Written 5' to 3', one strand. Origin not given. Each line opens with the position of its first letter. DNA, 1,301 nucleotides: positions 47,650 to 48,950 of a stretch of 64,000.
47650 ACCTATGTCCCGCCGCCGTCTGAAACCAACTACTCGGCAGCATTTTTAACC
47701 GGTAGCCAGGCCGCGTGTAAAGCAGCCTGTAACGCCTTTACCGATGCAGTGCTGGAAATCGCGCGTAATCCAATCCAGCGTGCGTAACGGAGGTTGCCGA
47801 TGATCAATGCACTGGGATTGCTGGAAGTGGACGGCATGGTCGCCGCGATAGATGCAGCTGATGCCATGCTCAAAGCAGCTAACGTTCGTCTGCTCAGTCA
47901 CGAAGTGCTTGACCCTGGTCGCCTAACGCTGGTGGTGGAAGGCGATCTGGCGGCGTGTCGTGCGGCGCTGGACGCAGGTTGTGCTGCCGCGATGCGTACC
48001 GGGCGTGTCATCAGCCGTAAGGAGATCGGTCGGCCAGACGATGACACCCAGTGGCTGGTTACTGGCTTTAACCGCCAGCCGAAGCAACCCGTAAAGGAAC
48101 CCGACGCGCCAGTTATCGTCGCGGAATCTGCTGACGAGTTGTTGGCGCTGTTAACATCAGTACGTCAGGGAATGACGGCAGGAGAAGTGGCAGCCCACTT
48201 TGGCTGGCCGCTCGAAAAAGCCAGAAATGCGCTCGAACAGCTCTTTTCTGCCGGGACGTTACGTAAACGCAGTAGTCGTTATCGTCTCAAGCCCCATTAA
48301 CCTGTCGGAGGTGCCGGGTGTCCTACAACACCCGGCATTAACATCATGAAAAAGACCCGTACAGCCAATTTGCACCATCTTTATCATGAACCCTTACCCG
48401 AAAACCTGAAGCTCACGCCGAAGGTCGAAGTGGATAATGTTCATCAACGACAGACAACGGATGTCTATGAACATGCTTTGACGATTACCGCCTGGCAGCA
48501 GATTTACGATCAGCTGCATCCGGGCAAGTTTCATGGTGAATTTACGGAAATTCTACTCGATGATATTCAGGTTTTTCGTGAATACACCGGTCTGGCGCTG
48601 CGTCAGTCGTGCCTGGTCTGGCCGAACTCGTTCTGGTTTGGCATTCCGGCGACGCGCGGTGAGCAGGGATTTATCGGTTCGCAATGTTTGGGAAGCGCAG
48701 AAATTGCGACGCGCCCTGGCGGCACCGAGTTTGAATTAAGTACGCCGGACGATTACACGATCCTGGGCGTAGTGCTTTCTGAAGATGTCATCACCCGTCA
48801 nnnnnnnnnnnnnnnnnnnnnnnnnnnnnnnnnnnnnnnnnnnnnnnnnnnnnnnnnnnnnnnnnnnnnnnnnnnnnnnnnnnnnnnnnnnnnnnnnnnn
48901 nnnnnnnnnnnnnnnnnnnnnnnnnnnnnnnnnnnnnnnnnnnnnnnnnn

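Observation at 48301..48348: Perfect hairpin wedged between a Shine-Dalgarno-like GGAGG and the eutR start codon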

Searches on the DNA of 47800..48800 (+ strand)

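Call 6: search_rna_families(source=window, start=47800, end=48800, threshold=evalue, max_evalue=10)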
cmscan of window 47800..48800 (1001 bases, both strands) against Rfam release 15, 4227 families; matches with E-value up to 10: 5.
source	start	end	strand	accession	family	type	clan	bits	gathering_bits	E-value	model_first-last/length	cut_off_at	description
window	48284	48329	+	RF01321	CRISPR-DR8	Gene; CRISPR;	-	16.4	39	2.3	1-37/37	no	CRISPR RNA direct repeat element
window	48446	48533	+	RF00002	5_8S_rRNA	Gene; rRNA;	CL00112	16.3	42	0.1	1-154/154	no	5.8S ribosomal RNA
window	48308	48345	+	RF01340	CRISPR-DR29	Gene; CRISPR;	-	15.6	39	4.4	1-37/37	no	CRISPR RNA direct repeat element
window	48290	48333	-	RF03057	nhaA-I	Cis-reg; riboswitch;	-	15.5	37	2.3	1-55/55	no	nhaA-I RNA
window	48285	48339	-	RF01556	TB9Cs3H2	Gene; snRNA; snoRNA; HACA-box;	-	14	50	9.7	1-63/63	no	Trypanosomatid snoRNA TB9Cs3H2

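Call 7: search_dna_similar(query=window:48201-48450:+, collection=ecoli_genomes, mode=near, max_rows=30, rows=spread)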
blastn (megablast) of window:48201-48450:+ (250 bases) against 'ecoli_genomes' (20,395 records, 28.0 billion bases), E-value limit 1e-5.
Records with a match: 5417; places in all: 5419; records where one place covers at least 80% of the query: 5389.
Genomes with a match: 5416 of 5426; with a place that covers at least 80% of the query: 5388. Places per genome that has any: lowest 1, median 1, highest 3. On chromosomes: 5418 places; on plasmids: 1.
Best place of each record, by identity: >=99% 5295; 95-99% 122.
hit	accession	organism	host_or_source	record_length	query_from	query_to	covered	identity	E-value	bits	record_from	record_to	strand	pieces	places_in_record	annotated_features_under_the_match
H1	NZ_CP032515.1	Escherichia coli strain 118UI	Homo sapiens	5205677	1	250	100%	100.0%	3e-127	462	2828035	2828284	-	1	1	eutR: HTH-type transcriptional regulator EutR | eutK: ethanolamine utilization microcompartment protein EutK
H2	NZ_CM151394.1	Escherichia coli strain M114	Burramys parvus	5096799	1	250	100%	100.0%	3e-127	462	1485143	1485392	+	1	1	eutR: HTH-type transcriptional regulator EutR | eutK: ethanolamine utilization microcompartment protein EutK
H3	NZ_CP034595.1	Escherichia coli strain WCHEC035053S1G0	missing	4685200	1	250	100%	99.6%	1e-125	457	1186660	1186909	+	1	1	eutR: HTH-type transcriptional regulator EutR | eutK: ethanolamine utilization microcompartment protein EutK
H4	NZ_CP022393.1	Escherichia coli strain E62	rat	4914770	1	250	100%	99.6%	1e-125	457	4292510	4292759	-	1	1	eutR: HTH-type transcriptional regulator EutR | eutK: ethanolamine utilization microcompartment protein EutK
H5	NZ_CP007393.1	Escherichia coli strain ST2747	-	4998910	1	250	100%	99.6%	1e-125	457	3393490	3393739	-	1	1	eutR: HTH-type transcriptional regulator EutR | eutK: ethanolamine utilization microcompartment protein EutK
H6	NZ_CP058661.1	Escherichia coli strain 005008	Homo sapiens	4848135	1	250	100%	99.6%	1e-125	457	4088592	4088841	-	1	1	eutR: HTH-type transcriptional regulator EutR | eutK: ethanolamine utilization microcompartment protein EutK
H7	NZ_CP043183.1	Escherichia coli O16:H48 strain PG20180172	mouse gut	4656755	1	250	100%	99.6%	1e-125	457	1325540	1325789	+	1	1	eutR: HTH-type transcriptional regulator EutR | eutK: ethanolamine utilization microcompartment protein EutK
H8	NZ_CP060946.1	Escherichia coli O157:H7 str. EC10 strain EC10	Homo sapiens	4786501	1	250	100%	99.6%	1e-125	457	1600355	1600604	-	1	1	eutR: HTH-type transcriptional regulator EutR | eutK: ethanolamine utilization microcompartment protein EutK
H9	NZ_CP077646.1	Escherichia coli strain ST866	Homo sapiens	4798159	1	250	100%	99.6%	1e-125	457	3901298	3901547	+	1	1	eutR: HTH-type transcriptional regulator EutR | eutK: ethanolamine utilization microcompartment protein EutK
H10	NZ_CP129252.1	Escherichia coli strain STEC1585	Homo sapiens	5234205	1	250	100%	99.6%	1e-125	457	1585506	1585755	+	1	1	eutR: HTH-type transcriptional regulator EutR | eutK: ethanolamine utilization microcompartment protein EutK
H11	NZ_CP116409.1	Escherichia coli strain HH97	Pre-treated sample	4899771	1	250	100%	99.6%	1e-125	457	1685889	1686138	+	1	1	eutR: HTH-type transcriptional regulator EutR | eutK: ethanolamine utilization microcompartment protein EutK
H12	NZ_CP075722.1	Escherichia coli strain CPE35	Sus scrofa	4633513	1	250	100%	99.6%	1e-125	457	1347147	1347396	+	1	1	eutR: HTH-type transcriptional regulator EutR | eutK: ethanolamine utilization microcompartment protein EutK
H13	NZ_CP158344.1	Escherichia coli strain 116333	Homo sapiens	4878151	1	250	100%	99.6%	1e-125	457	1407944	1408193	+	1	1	eutR: HTH-type transcriptional regulator EutR | eutK: ethanolamine utilization microcompartment protein EutK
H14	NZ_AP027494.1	Escherichia coli strain LR-24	Homo sapiens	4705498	1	250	100%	99.6%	1e-125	457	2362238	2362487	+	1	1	eutR: HTH-type transcriptional regulator EutR | eutK: ethanolamine utilization microcompartment protein EutK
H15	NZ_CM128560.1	Escherichia coli strain 4600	pig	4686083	1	250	100%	99.6%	1e-125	457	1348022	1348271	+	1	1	eutR: HTH-type transcriptional regulator EutR | eutK: ethanolamine utilization microcompartment protein EutK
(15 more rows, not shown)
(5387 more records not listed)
